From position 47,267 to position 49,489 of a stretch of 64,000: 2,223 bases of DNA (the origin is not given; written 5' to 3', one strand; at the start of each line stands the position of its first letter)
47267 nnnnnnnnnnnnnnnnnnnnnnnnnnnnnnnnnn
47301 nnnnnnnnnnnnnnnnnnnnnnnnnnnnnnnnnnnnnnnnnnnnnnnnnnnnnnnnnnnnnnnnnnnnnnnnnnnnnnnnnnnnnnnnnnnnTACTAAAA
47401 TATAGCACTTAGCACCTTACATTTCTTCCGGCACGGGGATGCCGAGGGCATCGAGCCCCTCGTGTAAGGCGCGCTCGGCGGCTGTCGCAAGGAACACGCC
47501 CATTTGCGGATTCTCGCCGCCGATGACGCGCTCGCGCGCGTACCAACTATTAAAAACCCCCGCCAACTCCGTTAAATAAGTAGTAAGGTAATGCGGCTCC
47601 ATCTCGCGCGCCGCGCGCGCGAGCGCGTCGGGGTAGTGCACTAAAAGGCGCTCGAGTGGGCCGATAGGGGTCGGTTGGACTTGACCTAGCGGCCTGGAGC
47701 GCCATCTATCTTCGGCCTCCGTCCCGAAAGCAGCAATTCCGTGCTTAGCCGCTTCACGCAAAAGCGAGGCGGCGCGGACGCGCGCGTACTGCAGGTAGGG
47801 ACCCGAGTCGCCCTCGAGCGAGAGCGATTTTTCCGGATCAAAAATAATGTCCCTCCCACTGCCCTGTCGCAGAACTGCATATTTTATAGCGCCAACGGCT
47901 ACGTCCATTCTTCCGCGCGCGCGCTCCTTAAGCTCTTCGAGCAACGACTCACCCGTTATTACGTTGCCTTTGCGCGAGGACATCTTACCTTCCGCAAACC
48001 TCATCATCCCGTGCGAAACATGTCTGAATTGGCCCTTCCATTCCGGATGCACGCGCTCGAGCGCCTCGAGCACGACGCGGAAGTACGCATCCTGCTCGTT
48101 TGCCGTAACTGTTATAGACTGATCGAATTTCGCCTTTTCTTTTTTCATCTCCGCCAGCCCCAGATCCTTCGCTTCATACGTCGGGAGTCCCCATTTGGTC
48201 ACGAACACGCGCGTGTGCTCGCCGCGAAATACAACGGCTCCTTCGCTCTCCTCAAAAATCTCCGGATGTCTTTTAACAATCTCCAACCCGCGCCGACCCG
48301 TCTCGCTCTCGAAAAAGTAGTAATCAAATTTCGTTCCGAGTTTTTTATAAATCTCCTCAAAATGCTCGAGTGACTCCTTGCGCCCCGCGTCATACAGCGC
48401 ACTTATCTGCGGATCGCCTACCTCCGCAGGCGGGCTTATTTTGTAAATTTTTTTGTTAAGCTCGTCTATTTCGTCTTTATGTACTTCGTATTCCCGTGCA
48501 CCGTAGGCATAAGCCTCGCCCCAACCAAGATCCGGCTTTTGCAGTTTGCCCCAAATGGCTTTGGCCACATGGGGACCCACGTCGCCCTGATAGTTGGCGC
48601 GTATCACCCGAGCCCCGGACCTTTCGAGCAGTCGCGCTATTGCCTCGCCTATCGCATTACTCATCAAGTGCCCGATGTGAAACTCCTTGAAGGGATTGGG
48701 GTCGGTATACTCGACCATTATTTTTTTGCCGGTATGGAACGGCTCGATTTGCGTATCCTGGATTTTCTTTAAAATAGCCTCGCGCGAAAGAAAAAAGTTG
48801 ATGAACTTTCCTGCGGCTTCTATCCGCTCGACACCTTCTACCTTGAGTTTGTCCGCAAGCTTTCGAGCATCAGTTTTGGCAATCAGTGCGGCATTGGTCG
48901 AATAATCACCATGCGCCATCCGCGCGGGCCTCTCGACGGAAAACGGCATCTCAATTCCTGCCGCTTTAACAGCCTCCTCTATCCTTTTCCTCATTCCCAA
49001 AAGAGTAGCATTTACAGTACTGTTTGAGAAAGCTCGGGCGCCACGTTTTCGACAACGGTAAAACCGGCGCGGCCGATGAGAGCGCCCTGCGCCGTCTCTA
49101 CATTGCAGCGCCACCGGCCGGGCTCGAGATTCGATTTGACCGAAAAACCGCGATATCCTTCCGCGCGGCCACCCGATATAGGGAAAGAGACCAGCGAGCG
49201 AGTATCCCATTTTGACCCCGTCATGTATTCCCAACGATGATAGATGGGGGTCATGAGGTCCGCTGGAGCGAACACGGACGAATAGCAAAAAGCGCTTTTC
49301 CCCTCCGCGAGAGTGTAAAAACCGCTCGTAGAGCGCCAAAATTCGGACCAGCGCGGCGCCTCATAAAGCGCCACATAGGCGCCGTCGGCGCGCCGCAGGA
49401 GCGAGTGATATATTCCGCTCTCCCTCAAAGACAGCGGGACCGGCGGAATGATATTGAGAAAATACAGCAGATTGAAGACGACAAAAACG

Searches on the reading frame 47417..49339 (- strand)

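Call 73: search_protein_families(library=pfam, proteins=[window:47417-49339:-], max_evalue=0.00001)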
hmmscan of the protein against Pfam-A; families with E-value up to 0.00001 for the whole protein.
window:47417-49339:- (640 aa): 3 families
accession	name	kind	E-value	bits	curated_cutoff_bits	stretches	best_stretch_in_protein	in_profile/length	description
PF00750.26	tRNA-synt_1d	-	7.6e-28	97.9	23.3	1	201-477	16-305/349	tRNA synthetases class I (R), catalytic domain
PF05746.21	DALR_1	-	5.6e-18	65.6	22.3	1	516-640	1-117/117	DALR anticodon binding domain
PF03485.21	Arg_tRNA_synt_N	-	3.2e-09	37.7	21.5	1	117-184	4-85/85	Arginyl tRNA synthetase N terminal domain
